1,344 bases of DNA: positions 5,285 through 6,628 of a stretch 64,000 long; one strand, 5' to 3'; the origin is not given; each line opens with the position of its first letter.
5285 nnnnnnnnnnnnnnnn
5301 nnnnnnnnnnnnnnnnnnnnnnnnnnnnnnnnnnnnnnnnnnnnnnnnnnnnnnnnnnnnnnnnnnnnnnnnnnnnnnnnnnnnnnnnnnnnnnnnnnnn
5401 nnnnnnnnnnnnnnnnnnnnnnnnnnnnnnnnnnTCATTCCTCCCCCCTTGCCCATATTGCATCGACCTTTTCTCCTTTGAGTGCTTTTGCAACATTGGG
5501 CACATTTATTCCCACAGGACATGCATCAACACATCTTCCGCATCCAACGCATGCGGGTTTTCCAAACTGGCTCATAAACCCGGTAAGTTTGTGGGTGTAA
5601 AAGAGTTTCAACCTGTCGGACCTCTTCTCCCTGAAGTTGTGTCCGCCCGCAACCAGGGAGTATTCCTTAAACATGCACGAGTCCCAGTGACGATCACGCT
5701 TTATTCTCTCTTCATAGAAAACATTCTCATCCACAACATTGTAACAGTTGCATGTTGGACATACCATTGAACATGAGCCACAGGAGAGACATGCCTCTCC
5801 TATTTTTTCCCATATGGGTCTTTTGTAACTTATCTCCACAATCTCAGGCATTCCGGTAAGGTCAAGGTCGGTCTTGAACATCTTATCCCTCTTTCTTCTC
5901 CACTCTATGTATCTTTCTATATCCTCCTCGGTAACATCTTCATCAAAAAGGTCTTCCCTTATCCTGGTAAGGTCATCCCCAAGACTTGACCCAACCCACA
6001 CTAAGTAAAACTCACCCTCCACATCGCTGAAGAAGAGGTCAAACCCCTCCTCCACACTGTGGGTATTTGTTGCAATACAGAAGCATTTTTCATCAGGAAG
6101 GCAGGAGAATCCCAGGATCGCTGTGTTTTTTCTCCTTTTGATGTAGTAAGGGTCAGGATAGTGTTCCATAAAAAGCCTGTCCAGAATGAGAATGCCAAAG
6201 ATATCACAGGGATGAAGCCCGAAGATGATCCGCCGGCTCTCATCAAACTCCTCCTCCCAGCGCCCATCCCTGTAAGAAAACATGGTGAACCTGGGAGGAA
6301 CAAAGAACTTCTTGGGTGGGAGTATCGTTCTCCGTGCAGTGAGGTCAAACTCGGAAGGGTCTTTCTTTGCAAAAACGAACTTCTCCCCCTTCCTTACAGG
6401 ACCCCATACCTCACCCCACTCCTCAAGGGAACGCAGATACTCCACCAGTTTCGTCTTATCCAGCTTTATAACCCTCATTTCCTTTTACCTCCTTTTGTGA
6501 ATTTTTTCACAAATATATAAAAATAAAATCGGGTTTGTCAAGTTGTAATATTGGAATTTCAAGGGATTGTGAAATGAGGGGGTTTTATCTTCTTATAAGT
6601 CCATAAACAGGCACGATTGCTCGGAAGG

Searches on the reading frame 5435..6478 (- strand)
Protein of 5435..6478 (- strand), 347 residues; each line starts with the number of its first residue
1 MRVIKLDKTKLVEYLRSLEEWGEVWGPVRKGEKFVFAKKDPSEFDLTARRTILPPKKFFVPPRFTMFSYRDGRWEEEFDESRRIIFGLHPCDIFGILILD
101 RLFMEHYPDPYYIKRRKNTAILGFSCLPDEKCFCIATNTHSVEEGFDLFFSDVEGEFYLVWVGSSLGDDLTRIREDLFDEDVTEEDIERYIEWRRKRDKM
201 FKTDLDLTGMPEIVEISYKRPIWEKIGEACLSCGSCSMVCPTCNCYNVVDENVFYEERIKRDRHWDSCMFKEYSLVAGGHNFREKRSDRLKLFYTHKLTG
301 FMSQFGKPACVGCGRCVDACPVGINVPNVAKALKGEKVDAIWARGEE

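Call 7: search_protein_families(library=pfam, proteins=[window:5435-6478:-])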
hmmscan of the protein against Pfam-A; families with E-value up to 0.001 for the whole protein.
window:5435-6478:- (347 aa): 13 families
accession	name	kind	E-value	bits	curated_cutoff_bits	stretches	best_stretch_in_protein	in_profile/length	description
PF17179.9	Fer4_22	-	1.5e-32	112.7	27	1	230-324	2-95/95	4Fe-4S dicluster domain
PF13237.11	Fer4_10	-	1.8e-07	31.4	25.5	1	308-325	7-22/53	4Fe-4S dicluster domain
PF00037.32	Fer4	-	3.1e-07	30.4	21.1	1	310-323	8-21/24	4Fe-4S binding domain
PF12838.12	Fer4_7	-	3.3e-06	27.9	27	0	230-324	2-52/52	4Fe-4S dicluster domain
PF12797.12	Fer4_2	-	3.5e-06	27.1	24.5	0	309-322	9-22/22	4Fe-4S binding domain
PF13187.11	Fer4_9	-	4.1e-06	27.1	27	1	229-323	1-50/52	4Fe-4S dicluster domain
PF14697.11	Fer4_21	-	4.2e-06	27.2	35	0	307-322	38-53/59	4Fe-4S dicluster domain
PF13534.11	Fer4_17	-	9.8e-06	26.5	22.2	0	310-324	2-16/61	4Fe-4S dicluster domain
PF13484.11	Fer4_16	-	1.1e-05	26.6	30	0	310-325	2-17/66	4Fe-4S double cluster binding domain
PF13183.11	Fer4_8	-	1.6e-05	25.8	27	1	228-324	3-68/68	4Fe-4S dicluster domain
PF13746.11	Fer4_18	-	1.6e-05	25.5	27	0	269-326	19-77/114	4Fe-4S dicluster domain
PF12800.12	Fer4_4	-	0.00021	21.8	24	0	309-323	3-17/17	4Fe-4S binding domain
PF12837.12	Fer4_6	-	0.0005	20.3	25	0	309-324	8-23/24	4Fe-4S binding domain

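Call 11: search_protein_families(library=ncbifam, proteins=[window:5435-6478:-])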
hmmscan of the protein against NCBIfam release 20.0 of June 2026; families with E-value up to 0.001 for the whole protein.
window:5435-6478:- (347 aa): 13 families
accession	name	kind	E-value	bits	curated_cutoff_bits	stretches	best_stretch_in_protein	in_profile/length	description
NF040829.1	sulfhyd_ShyB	equivalog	3.8e-97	325.3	690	1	1-333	1-329/334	NAD(P)-dependent hydrogenase/sulfhydrogenase 2 subunit beta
NF040833.1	sulfhyd_HydB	equivalog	2.7e-82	276.6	750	1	1-330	1-332/367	NADPH-dependent hydrogenase/sulfhydrogenase 1 subunit beta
TIGR02910.1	sulfite_red_A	equivalog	5.1e-43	147.6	323.15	1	49-335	56-328/334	anaerobic sulfite reductase subunit AsrA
NF038196.1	ferrodoxin_EFR1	subfamily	1.5e-05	25.2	75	0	226-246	182-202/242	EFR1 family ferrodoxin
TIGR02512.1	FeFe_hydrog_A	subfamily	2.5e-05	23.3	405.95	0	301-324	43-66/375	[FeFe] hydrogenase, group A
NF040763.1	FeFe_hydrog_A6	exception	2.8e-05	22.7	765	0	298-324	178-204/571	NADH-dependent [FeFe] hydrogenase, group A6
NF005745.0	PRK07569.1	equivalog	4.4e-05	23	333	0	308-324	190-206/238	bidirectional hydrogenase complex protein HoxU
TIGR01971.1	NuoI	subfamily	9.8e-05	21.9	113.05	0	304-325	39-60/121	NADH-quinone oxidoreductase, chain I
TIGR02936.1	fdxN_nitrog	equivalog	0.00017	21.7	80.55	0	301-322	14-35/91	ferredoxin III, nif-specific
TIGR01945.1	rnfC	subfamily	0.00018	20.2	245.95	0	308-339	363-394/435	RnfABCDGE type electron transport complex subunit C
NF058577.1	FdxA_fam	equivalog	0.00036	20.7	65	0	309-323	37-51/52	4Fe-4S ferredoxin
NF042909.1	FMH_DH_FwdF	exception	0.00043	19.5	375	0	307-335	14-250/336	tungsten-dependent formylmethanofuran dehydrogenase subunit FwdF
TIGR04395.1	cutC_activ_rSAM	equivalog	0.00063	19.1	360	0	304-326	50-72/309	choline TMA-lyase-activating enzyme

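Call 12: find_homologous_proteins(query=window:5435-6478:-, max_evalue=1e-20)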
Query window:5435-6478:- (347 aa): 2814 proteins with E <= 1e-20 among 4117 candidates; the best 120 are listed.
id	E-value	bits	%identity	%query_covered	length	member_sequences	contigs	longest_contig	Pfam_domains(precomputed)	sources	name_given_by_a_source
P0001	2.6e-243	825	100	100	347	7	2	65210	PF14697.12,PF17179.10,PF12797.13,PF00037.33,PF13746.12,PF13484.12,PF12838.13,PF13534.12,PF13237.12,PF13183.12,PF13187.12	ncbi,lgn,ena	-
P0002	3.6e-178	610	73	99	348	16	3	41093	PF14697.12,PF17179.10,PF00037.33,PF12838.13,PF13237.12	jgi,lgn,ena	-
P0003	5.5e-169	580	68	99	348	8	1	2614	PF14697.12,PF17179.10,PF12797.13,PF00037.33,PF13484.12,PF13237.12,PF13183.12,PF13187.12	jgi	-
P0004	3.4e-166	571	69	99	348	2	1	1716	PF17179.10,PF12797.13,PF00037.33,PF13534.12,PF13237.12,PF13187.12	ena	-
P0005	2.8e-157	542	65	99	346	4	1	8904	PF14697.12,PF17179.10,PF00037.33,PF13484.12,PF12838.13,PF13534.12,PF13237.12,PF13183.12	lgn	-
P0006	1.9e-151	522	63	98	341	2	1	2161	PF17179.10,PF12797.13,PF00037.33,PF13237.12,PF13187.12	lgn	-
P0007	1.3e-148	513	61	97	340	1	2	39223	PF17179.10,PF12797.13,PF00037.33,PF13237.12,PF13183.12,PF13187.12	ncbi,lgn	-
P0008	2.5e-143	496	58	100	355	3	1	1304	PF14697.12,PF17179.10,PF13746.12,PF13484.12,PF12838.13,PF13534.12,PF12797.13,PF00037.33,PF25160.2,PF13237.12,PF13183.12,PF13187.12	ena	-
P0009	9.4e-142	491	60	99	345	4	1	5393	PF14697.12,PF17179.10,PF12797.13,PF00037.33,PF13746.12,PF12838.13,PF13237.12,PF13187.12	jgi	-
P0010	9.5e-142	491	57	100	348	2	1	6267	PF17179.10,PF12797.13,PF12837.13,PF13746.12,PF12838.13,PF13237.12,PF13183.12,PF13187.12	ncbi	-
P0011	1.8e-141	490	60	99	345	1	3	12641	PF14697.12,PF17179.10,PF12797.13,PF00037.33,PF13746.12,PF12838.13,PF13534.12,PF13237.12,PF13183.12,PF13187.12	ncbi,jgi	-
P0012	2.3e-141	489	56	100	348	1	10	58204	PF14697.12,PF17179.10,PF12797.13,PF12837.13,PF00037.33,PF12838.13,PF13237.12,PF13183.12,PF13187.12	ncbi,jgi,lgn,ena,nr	ncbi:MAG: 4Fe-4S dicluster domain-containing protein [Candidatus Aminicenantes bacterium]|nr:4Fe-4S 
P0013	5.4e-141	488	59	99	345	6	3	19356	PF17179.10,PF12797.13,PF00037.33,PF13746.12,PF12838.13,PF13534.12,PF13237.12,PF13187.12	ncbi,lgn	-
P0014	5.5e-141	488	59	97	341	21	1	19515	PF17179.10,PF12797.13,PF00037.33,PF12838.13,PF13534.12,PF25160.2,PF13237.12,PF13183.12,PF13187.12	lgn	-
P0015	5.7e-141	488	58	98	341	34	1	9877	PF14697.12,PF17179.10,PF12797.13,PF00037.33,PF13534.12,PF25160.2,PF13237.12,PF13183.12,PF13187.12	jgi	jgi:sulfhydrogenase subunit beta (sulfur reductase)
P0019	6.4e-140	485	60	94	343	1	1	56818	PF14697.12,PF17179.10,PF12797.13,PF00037.33,PF12838.13,PF13534.12,PF13237.12,PF13183.12,PF13187.12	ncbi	-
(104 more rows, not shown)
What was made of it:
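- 5435..6478 (-): hydB, the group 3b hydrogenase beta subunit (Fer4_22, 347 aa). calls 7, 11, 12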

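Call 15: find_related_loci(query=A1, collection=genome_contigs, flank=6000)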
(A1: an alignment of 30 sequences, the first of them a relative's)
Query A1 (347 aa) in genome_contigs; peptide patterns used: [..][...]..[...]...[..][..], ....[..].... (x = any residue, [..] = any of these).
599 stretches matched a pattern (row limit reached: there are more); 383 encode a relative of the query (tblastn E <= 1e-3); the best 80 are kept; 80 distinct loci.
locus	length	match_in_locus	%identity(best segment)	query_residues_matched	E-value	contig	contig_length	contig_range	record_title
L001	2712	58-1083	72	1-344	0e+0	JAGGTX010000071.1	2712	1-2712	MAG: candidate division WOR-3 bacterium isolate AUK059 PB_MBMC_013_c_000000000189, whole genome shotgun sequence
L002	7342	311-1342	59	1-344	1e-141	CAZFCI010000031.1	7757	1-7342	MAG TPA_asm: uncultured Clostridia bacterium isolate SRP231805_co4_28 genome assembly, contig: k141_245246, whole genome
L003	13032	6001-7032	57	1-346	1e-138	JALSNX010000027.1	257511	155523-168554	MAG: candidate division WOR-3 bacterium isolate 356-284_metabat1_scaf2bin.077 356-284_scaffold_7_c1, whole genome shotgu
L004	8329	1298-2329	57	1-346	1e-137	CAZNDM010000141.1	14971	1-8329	MAG TPA_asm: uncultured bacterium isolate binchicken_co219_311 genome assembly, contig: k141_1098104, whole genome shotg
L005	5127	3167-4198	56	1-346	4e-138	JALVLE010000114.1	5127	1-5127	MAG: candidate division WOR-3 bacterium isolate A1_metabat2_scaf2bin.263 A1_NODE_17175_length_5127_cov_2.313400, whole g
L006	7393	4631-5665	55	1-344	7e-135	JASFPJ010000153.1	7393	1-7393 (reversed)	MAG: Candidatus Aminicenantes bacterium isolate D0819M58metaG_Bin_295 D0819M58metaG_FD_scaffold_1176_c1, whole genome sh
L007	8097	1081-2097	59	1-338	3e-134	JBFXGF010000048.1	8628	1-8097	MAG: Thermoplasmata archaeon isolate CA_2019_TPIn_157 NODE_31499_length_8628_cov_3.133984_TPIn, whole genome shotgun seq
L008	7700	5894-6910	58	1-338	2e-133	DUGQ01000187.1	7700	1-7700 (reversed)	TPA_asm: Thermoplasmata archaeon isolate UBA10834 contig_39022, whole genome shotgun sequence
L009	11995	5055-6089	54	1-344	8e-132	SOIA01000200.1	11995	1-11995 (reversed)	MAG: Candidatus Aminicenantes bacterium isolate E29_bin11 NODE_1580_length_11995_cov_16.916248, whole genome shotgun seq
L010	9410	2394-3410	56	1-338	2e-131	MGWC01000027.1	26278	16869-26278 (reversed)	MAG: Euryarchaeota archaeon RBG_19FT_COMBO_56_21 rbg_19ft_combo_scaffold_249, whole genome shotgun sequence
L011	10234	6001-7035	54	1-344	5e-131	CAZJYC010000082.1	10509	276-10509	MAG TPA_asm: uncultured Eubacteriales bacterium isolate binchicken_co327_166 genome assembly, contig: NODE_2652_length_1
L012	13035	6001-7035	53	1-344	8e-131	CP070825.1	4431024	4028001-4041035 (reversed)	MAG: Candidatus Aminicenantes bacterium isolate bin112 chromosome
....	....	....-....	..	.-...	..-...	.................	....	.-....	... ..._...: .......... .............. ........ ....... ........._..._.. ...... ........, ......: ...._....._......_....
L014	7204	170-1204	54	1-344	5e-130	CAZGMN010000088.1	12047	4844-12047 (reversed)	MAG TPA_asm: uncultured Eubacteriales bacterium isolate SRP098346_co1_441 genome assembly, contig: NODE_6440_length_1204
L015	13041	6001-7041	54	1-344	4e-129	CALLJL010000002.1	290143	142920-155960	MAG: uncultured bacterium isolate S1_Bin_METABAT__328_1 genome assembly, contig: c_000000821519, whole genome shotgun se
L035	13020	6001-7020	46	1-337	7e-96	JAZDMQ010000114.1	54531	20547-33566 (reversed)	MAG: bacterium isolate MEGAHIT-group-0.667 k141_6749765, whole genome shotgun sequence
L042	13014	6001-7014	43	1-336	2e-91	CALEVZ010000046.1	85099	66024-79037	MAG: uncultured bacterium isolate R1_Bin_METABAT__272_1 genome assembly, contig: c_000001937192, whole genome shotgun se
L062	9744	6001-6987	36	1-325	1e-64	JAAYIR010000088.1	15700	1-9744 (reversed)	MAG: candidate division WS1 bacterium isolate AS10tlH2TH_13 54073_AS10, whole genome shotgun sequence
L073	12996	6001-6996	35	5-334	3e-59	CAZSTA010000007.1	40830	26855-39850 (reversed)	MAG TPA_asm: uncultured bacterium isolate binchicken_co34_576 genome assembly, contig: NODE_1304_length_40830_cov_5.4910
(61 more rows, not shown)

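Call 17: find_encoding_contigs(protein=P0001, flank=3000, max_places=4)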
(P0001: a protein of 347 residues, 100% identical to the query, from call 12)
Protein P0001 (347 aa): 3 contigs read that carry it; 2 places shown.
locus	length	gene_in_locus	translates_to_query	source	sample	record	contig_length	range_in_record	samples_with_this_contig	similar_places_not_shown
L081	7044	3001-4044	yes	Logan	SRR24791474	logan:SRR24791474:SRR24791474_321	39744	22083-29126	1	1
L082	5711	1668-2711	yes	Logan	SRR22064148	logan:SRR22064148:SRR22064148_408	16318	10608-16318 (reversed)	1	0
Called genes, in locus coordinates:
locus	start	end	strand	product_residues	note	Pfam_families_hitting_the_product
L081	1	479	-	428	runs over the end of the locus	PF13173:AAA_14, PF13635:DUF4143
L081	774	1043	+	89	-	-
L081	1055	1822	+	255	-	PF00041:fn3 (faint)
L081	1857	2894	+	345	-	PF04015:DUF362, PF25160:LdpA_Fe-S-bd (faint), PF00037:Fer4 (weak), PF12837:Fer4_6 (weak), PF12838:Fer4_7, PF13187:Fer4_9, PF13237:Fer4_10, PF00037:Fer4 (weak), +4 more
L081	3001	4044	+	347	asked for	PF12838:Fer4_7 (faint), PF13187:Fer4_9 (faint), PF13534:Fer4_17 (faint), PF13484:Fer4_16 (faint), PF13746:Fer4_18 (faint), PF14697:Fer4_21 (faint), PF00037:Fer4 (faint), PF17179:Fer4_22, +3 more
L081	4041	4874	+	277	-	PF00970:FAD_binding_6 (weak), PF00175:NAD_binding_1, PF10418:DHODB_Fe-S_bind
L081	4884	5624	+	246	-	PF01058:Oxidored_q6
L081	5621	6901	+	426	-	PF00374:NiFeSe_Hases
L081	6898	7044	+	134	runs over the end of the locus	PF04463:2-thiour_desulf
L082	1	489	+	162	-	?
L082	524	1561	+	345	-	PF04015:DUF362, PF25160:LdpA_Fe-S-bd (faint), PF00037:Fer4 (weak), PF12837:Fer4_6 (weak), PF12838:Fer4_7, PF13187:Fer4_9, PF13237:Fer4_10, PF00037:Fer4 (weak), +4 more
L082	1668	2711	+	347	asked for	PF12838:Fer4_7 (faint), PF13187:Fer4_9 (faint), PF13534:Fer4_17 (faint), PF13484:Fer4_16 (faint), PF13746:Fer4_18 (faint), PF14697:Fer4_21 (faint), PF00037:Fer4 (faint), PF17179:Fer4_22, +3 more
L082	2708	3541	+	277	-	PF00970:FAD_binding_6 (weak), PF00175:NAD_binding_1, PF10418:DHODB_Fe-S_bind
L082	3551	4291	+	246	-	PF01058:Oxidored_q6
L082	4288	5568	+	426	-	PF00374:NiFeSe_Hases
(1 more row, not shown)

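Call 18: find_encoding_contigs(protein=P0002, flank=6000, max_places=4)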
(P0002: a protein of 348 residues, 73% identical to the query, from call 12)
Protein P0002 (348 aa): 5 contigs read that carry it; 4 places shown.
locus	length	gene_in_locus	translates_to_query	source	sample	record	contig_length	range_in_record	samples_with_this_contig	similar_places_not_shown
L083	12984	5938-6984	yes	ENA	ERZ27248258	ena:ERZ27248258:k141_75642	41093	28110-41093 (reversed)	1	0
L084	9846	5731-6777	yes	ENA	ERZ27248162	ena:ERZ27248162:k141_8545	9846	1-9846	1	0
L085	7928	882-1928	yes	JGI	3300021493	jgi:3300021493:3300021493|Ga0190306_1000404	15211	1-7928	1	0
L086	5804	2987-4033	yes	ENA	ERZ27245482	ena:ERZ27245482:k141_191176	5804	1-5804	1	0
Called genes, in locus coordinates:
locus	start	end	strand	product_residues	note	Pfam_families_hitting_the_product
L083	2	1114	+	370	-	?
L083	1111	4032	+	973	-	-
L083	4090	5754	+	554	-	PF01268:FTHFS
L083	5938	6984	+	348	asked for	PF12838:Fer4_7 (faint), PF14697:Fer4_21 (faint), PF00037:Fer4 (faint), PF13237:Fer4_10 (faint), PF17179:Fer4_22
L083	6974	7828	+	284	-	PF00970:FAD_binding_6 (weak), PF00175:NAD_binding_1, PF10418:DHODB_Fe-S_bind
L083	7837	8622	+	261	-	PF01058:Oxidored_q6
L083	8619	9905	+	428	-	PF00374:NiFeSe_Hases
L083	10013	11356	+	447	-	PF00890:FAD_binding_2 (faint), PF01266:DAO (faint), PF01494:FAD_binding_3 (faint), PF01946:Thi4 (faint), PF07992:Pyr_redox_2, PF13738:Pyr_redox_3, PF00070:Pyr_redox, PF02852:Pyr_redox_dim, +4 more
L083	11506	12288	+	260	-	PF01170:UPF0020 (faint), PF01555:N6_N4_Mtase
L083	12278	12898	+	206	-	-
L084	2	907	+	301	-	?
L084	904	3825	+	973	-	-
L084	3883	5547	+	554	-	PF01268:FTHFS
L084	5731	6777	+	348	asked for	PF12838:Fer4_7 (faint), PF14697:Fer4_21 (faint), PF00037:Fer4 (faint), PF13237:Fer4_10 (faint), PF17179:Fer4_22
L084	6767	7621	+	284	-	PF00970:FAD_binding_6 (weak), PF00175:NAD_binding_1, PF10418:DHODB_Fe-S_bind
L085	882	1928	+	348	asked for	PF12838:Fer4_7 (faint), PF14697:Fer4_21 (faint), PF00037:Fer4 (faint), PF13237:Fer4_10 (faint), PF17179:Fer4_22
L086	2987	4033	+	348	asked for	PF12838:Fer4_7 (faint), PF14697:Fer4_21 (faint), PF00037:Fer4 (faint), PF13237:Fer4_10 (faint), PF17179:Fer4_22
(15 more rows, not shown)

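Call 20: find_encoding_contigs(protein=P0005, flank=4000, max_places=2)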
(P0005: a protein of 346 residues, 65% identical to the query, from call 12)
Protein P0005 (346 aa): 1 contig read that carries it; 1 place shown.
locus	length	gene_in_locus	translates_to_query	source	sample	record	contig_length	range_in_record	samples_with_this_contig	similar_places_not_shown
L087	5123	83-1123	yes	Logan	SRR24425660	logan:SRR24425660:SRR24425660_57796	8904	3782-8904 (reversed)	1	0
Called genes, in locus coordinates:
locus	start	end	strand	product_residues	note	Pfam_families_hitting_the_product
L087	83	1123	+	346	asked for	PF12838:Fer4_7 (faint), PF13534:Fer4_17 (faint), PF14697:Fer4_21 (faint), PF13183:Fer4_8 (faint), PF13237:Fer4_10 (faint), PF13484:Fer4_16 (faint), PF00037:Fer4 (faint), PF17179:Fer4_22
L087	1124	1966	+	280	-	PF00175:NAD_binding_1, PF10418:DHODB_Fe-S_bind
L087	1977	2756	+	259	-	PF01058:Oxidored_q6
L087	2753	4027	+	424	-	PF00374:NiFeSe_Hases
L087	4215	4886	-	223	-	PF00578:AhpC-TSA, PF08534:Redoxin, PF10417:1-cysPrx_C (weak)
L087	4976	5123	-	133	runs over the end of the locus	PF02566:OsmC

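Call 21: find_encoding_contigs(protein=P0007, flank=4000, max_places=2)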
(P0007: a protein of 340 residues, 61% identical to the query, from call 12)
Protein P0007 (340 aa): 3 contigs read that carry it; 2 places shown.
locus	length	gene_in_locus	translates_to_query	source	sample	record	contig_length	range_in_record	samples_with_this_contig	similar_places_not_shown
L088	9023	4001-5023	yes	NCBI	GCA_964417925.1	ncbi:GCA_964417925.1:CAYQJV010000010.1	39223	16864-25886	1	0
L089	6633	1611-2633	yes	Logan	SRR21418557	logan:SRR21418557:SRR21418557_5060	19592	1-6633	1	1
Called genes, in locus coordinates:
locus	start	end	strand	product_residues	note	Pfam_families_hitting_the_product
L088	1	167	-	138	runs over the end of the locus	-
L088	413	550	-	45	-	-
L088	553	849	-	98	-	-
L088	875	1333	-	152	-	PF01061:ABC2_membrane, PF12698:ABC2_membrane_3 (weak)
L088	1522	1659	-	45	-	-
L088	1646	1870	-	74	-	-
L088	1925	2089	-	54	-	PF13555:AAA_29 (weak), PF00005:ABC_tran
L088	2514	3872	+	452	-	PF00890:FAD_binding_2 (faint), PF01134:GIDA (faint), PF01266:DAO (faint), PF01494:FAD_binding_3 (faint), PF07992:Pyr_redox_2, PF13738:Pyr_redox_3, PF00070:Pyr_redox, PF02852:Pyr_redox_dim, +6 more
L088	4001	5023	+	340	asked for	PF13187:Fer4_9 (faint), PF13237:Fer4_10 (faint), PF00037:Fer4 (faint), PF12797:Fer4_2 (faint), PF13183:Fer4_8 (faint), PF17179:Fer4_22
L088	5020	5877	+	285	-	PF00970:FAD_binding_6 (weak), PF00175:NAD_binding_1, PF10418:DHODB_Fe-S_bind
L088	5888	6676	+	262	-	PF01058:Oxidored_q6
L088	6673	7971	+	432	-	PF00374:NiFeSe_Hases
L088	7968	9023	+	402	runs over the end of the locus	PF00696:AA_kinase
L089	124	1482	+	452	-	PF00890:FAD_binding_2 (faint), PF01134:GIDA (faint), PF01266:DAO (faint), PF01494:FAD_binding_3 (faint), PF07992:Pyr_redox_2, PF13738:Pyr_redox_3, PF00070:Pyr_redox, PF02852:Pyr_redox_dim, +6 more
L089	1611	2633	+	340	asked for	PF13187:Fer4_9 (faint), PF13237:Fer4_10 (faint), PF00037:Fer4 (faint), PF12797:Fer4_2 (faint), PF13183:Fer4_8 (faint), PF17179:Fer4_22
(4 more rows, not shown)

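Call 22: find_encoding_contigs(protein=P0003, flank=4000, max_places=2)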
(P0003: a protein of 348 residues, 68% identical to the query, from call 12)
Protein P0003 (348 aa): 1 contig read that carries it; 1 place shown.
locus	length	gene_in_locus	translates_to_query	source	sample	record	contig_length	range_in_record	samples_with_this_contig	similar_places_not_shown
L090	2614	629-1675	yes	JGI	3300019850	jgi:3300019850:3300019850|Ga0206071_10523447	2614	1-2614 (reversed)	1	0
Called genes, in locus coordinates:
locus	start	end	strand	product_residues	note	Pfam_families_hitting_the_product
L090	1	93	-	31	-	?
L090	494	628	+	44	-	-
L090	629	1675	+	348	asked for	PF13187:Fer4_9 (faint), PF14697:Fer4_21 (faint), PF00037:Fer4 (faint), PF12797:Fer4_2 (faint), PF13183:Fer4_8 (faint), PF13237:Fer4_10 (faint), PF13484:Fer4_16 (faint), PF17179:Fer4_22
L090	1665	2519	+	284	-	PF00970:FAD_binding_6 (faint), PF00175:NAD_binding_1, PF10418:DHODB_Fe-S_bind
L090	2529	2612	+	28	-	?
